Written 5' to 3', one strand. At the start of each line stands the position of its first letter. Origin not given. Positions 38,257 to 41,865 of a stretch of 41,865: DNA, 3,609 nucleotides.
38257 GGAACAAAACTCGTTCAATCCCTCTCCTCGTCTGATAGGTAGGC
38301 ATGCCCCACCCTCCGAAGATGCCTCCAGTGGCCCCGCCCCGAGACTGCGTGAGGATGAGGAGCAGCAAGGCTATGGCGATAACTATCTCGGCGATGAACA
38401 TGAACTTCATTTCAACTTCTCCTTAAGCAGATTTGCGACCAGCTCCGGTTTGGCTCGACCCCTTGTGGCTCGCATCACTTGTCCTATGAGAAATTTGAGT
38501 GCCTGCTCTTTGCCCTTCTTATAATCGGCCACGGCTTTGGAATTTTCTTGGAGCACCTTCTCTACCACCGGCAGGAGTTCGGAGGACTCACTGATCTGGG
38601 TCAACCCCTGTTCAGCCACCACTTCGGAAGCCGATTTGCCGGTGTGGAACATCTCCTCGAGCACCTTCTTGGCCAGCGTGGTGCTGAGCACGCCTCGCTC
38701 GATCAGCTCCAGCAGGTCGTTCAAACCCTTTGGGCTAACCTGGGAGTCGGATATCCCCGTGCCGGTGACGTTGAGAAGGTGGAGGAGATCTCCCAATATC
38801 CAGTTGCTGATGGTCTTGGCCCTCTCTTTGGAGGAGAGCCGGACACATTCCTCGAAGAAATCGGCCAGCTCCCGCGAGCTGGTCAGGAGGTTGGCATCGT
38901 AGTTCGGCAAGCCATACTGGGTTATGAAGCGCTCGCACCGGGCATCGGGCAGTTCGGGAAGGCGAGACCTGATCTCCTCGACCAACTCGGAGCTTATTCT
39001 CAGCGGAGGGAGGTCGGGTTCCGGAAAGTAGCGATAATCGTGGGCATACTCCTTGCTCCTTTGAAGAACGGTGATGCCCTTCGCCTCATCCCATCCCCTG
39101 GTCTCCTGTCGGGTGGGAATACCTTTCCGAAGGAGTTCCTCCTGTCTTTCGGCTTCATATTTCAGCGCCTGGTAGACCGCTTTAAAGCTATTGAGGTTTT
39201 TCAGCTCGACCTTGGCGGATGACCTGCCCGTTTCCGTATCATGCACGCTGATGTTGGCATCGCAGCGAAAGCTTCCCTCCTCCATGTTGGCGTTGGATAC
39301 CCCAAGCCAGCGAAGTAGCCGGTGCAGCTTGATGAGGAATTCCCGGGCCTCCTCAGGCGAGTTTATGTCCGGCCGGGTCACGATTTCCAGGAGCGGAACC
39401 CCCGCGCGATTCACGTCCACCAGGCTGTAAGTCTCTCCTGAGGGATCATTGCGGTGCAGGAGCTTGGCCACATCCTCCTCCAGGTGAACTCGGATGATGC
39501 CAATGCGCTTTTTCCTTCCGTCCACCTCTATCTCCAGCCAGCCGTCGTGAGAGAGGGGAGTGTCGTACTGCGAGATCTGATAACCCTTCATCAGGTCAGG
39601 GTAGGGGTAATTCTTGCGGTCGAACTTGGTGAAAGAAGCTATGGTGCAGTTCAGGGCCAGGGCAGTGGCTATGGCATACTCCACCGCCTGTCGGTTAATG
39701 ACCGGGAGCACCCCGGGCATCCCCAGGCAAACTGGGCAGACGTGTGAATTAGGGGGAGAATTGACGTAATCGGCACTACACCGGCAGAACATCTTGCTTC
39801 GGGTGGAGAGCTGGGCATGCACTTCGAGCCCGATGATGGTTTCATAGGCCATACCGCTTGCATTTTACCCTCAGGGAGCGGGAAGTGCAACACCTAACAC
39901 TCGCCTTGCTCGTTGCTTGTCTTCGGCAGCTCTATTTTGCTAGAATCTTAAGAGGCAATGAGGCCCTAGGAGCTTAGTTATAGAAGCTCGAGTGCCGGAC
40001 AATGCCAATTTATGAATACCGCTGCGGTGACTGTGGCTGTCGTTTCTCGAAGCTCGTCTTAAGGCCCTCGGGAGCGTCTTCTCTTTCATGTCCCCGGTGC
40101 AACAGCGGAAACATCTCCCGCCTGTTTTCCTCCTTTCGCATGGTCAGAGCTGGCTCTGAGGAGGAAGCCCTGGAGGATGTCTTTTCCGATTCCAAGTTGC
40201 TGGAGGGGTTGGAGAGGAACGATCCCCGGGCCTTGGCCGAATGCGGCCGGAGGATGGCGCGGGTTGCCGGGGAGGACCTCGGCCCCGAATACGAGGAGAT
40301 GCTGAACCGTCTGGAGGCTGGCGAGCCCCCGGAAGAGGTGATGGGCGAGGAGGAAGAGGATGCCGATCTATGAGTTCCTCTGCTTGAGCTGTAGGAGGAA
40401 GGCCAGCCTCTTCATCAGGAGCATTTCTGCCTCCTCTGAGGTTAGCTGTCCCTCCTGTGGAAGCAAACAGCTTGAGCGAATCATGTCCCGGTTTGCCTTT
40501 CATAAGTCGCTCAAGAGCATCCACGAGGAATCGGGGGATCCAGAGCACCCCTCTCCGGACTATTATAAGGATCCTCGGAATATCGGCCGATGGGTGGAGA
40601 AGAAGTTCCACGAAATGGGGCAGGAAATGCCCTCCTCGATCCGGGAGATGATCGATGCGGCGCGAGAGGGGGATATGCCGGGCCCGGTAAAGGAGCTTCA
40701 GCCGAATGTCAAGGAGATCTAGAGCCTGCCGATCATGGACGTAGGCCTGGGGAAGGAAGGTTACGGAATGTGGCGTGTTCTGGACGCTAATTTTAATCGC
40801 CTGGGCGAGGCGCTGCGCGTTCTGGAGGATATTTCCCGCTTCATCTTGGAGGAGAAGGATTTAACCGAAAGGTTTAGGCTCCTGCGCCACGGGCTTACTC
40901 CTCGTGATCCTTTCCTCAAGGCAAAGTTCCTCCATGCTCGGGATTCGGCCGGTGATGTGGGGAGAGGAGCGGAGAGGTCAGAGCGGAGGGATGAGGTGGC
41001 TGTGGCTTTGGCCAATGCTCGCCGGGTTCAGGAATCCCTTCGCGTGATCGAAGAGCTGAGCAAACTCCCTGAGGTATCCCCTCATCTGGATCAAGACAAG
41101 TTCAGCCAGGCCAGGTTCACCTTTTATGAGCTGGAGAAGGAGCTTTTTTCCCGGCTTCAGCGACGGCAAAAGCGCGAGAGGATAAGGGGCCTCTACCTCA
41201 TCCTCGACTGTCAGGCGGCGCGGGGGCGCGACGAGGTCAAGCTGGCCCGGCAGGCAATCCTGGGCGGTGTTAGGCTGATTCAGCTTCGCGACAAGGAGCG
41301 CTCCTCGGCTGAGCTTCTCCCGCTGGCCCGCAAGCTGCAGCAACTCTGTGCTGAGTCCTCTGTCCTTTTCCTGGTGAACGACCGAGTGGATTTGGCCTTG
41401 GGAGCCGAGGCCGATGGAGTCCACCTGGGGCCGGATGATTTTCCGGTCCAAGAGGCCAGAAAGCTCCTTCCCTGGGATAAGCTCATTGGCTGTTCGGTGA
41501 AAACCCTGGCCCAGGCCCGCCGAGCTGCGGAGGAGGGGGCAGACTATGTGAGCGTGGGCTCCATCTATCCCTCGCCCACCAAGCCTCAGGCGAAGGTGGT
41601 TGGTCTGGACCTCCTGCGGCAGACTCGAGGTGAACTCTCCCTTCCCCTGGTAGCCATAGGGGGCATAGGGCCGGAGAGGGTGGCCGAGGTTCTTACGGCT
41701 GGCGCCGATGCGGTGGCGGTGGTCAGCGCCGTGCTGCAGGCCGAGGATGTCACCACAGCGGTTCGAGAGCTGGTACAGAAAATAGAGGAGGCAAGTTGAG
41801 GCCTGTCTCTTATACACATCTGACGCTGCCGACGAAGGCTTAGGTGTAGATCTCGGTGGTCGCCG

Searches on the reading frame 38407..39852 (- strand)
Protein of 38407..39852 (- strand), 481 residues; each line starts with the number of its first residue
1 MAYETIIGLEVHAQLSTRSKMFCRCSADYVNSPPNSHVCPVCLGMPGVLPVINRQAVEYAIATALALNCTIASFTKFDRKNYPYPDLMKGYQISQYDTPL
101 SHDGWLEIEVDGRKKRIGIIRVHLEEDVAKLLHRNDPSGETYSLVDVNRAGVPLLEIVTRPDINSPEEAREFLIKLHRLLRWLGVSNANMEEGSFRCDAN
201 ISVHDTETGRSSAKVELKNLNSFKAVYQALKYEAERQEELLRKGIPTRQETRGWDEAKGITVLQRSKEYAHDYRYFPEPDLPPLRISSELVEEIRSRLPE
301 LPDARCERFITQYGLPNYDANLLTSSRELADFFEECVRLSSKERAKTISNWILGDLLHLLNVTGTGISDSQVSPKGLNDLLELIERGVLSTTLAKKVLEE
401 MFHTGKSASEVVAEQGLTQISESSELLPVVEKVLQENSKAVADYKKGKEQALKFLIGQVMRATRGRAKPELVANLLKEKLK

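Call 7: search_protein_families(library=ncbifam, proteins=[window:38407-39852:-], max_evalue=0.001)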
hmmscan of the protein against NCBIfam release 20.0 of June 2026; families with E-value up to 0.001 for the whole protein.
window:38407-39852:- (481 aa): 9 families
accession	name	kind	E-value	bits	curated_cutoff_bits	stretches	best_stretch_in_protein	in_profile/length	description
NF004012.0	PRK05477.1-2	equivalog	7.1e-204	678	338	1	2-481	3-479/481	Asp-tRNA(Asn)/Glu-tRNA(Gln) amidotransferase subunit GatB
NF004014.0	PRK05477.1-4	equivalog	4.3e-185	616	414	1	1-481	1-475/475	Asp-tRNA(Asn)/Glu-tRNA(Gln) amidotransferase subunit GatB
TIGR00133.1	gatB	equivalog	7.8e-182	605.1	314.8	1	1-480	2-480/481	Asp-tRNA(Asn)/Glu-tRNA(Gln) amidotransferase subunit GatB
NF004011.1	PRK05477.1-1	equivalog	1.2e-170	568.4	680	1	1-481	1-474/475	Asp-tRNA(Asn)/Glu-tRNA(Gln) amidotransferase subunit GatB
NF004015.0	PRK05477.1-5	equivalog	1.8e-167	557.8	628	1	2-481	14-487/488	Asp-tRNA(Asn)/Glu-tRNA(Gln) amidotransferase subunit GatB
NF004013.0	PRK05477.1-3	equivalog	1.4e-144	482.3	653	1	2-480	16-499/501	Asp-tRNA(Asn)/Glu-tRNA(Gln) amidotransferase subunit GatB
NF003107.0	PRK04028.1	equivalog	8.2e-56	189.6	456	3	250-481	406-625/630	Glu-tRNA(Gln) amidotransferase subunit GatE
TIGR00134.1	gatE_arch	equivalog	2.1e-48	165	319.55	2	272-481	419-619/622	Glu-tRNA(Gln) amidotransferase subunit GatE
NF011291.0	PRK14703.1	equivalog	3.8e-36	124.6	681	1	297-481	591-768/769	glutamine--tRNA ligase/YqeY domain fusion protein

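Call 47: list_cluster_members(proteins=[window:38407-39852:-, window:28317-29480:-, window:31219-32136:-, window:27113-28006:-, window:29598-30389:-, window:33186-33947:-, window:18507-19814:+, window:7859-10300:+])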
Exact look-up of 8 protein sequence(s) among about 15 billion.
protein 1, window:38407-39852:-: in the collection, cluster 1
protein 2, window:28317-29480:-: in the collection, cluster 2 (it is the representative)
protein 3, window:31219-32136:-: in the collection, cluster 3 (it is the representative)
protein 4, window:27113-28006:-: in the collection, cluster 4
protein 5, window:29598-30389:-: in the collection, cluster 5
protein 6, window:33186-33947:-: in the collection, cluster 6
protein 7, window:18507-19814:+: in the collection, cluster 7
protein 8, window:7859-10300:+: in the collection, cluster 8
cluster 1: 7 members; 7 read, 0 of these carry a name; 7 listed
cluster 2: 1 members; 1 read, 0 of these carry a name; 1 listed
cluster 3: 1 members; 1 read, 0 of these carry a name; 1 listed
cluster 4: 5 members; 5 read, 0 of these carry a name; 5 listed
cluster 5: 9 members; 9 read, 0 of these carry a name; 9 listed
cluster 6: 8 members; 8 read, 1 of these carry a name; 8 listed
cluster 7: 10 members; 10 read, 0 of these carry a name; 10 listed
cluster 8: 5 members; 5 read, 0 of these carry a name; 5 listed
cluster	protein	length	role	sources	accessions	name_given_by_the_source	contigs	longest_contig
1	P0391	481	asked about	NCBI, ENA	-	-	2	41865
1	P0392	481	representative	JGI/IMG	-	-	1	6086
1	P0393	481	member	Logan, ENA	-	-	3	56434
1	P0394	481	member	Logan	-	-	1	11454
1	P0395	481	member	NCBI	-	-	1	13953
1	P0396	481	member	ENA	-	-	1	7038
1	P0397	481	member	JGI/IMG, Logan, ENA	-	-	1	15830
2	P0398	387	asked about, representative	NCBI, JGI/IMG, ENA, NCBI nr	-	-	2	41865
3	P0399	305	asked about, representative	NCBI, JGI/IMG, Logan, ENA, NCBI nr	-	-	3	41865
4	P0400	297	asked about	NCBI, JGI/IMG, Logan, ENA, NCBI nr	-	-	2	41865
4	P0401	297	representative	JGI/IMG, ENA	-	-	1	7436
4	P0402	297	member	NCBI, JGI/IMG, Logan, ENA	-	-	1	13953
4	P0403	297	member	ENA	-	-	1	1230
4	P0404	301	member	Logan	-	-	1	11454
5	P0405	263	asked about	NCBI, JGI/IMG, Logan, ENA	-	-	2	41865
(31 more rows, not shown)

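Call 48: find_encoding_contigs(protein=P0404, flank=10000, max_places=2)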
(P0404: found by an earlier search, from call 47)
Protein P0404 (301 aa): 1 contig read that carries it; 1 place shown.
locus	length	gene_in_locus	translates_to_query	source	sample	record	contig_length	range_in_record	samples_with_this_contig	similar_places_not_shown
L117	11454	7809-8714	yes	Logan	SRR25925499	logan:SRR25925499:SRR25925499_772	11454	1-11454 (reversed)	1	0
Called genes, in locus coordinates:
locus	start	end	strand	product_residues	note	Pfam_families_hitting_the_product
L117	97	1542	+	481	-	PF02934:GatB_N, PF02637:GatB_Yqey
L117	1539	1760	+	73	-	PF03840:SecG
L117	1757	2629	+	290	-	PF01887:SAM_HAT_N, PF20257:SAM_HAT_C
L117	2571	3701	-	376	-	PF02771:Acyl-CoA_dh_N, PF02770:Acyl-CoA_dh_M, PF00441:Acyl-CoA_dh_1, PF08028:Acyl-CoA_dh_2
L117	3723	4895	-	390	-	PF02771:Acyl-CoA_dh_N, PF02770:Acyl-CoA_dh_M, PF00441:Acyl-CoA_dh_1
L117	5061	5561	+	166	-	PF02634:FdhD-NarQ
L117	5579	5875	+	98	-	PF02634:FdhD-NarQ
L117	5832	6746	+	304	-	PF02445:NadA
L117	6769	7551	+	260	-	PF01946:Thi4, PF00890:FAD_binding_2 (weak), PF01266:DAO, PF01494:FAD_binding_3 (weak), PF07992:Pyr_redox_2 (weak), PF12831:FAD_oxidored, PF13450:NAD_binding_8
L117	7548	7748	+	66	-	PF21965:SAMP2 (weak)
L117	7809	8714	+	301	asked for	PF22082:TtuA_LIM_N, PF01171:ATP_bind_3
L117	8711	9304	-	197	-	PF06414:Zeta_toxin, PF01591:6PF2K (faint), PF08433:KTI12, PF13671:AAA_33, PF13238:AAA_18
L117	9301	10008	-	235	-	PF13507:GATase_5, PF07685:GATase_3, PF01965:DJ-1_PfpI (weak)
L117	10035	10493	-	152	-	PF09424:YqeY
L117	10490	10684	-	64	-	PF01165:Ribosomal_S21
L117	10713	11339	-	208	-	PF02223:Thymidylate_kin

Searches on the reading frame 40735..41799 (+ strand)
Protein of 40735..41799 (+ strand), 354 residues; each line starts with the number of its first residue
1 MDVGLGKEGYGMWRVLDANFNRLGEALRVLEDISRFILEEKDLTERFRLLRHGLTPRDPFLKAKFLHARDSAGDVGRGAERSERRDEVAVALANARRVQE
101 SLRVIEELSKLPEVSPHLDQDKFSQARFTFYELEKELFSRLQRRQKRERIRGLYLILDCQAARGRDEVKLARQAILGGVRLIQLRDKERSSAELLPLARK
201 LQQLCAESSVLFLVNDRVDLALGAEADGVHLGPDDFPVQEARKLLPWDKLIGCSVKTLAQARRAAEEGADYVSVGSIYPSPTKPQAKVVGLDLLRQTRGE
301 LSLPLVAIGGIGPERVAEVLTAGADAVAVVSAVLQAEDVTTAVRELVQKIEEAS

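Call 59: search_protein_families(library=pfam, proteins=[window:40735-41799:+], max_evalue=0.00001)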
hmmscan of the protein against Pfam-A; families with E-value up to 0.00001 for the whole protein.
window:40735-41799:+ (354 aa): 3 families
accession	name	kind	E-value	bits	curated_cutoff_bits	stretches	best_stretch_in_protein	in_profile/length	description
PF02581.23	TMP-TENI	-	4.1e-63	212.4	27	1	153-333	1-180/180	Thiamine monophosphate synthase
PF17792.6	ThiD2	-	1.4e-33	116.3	23.5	1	14-136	1-124/124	ThiD2 family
PF03060.21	NMO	-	8.6e-07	29.1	28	1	214-342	102-234/331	Nitronate monooxygenase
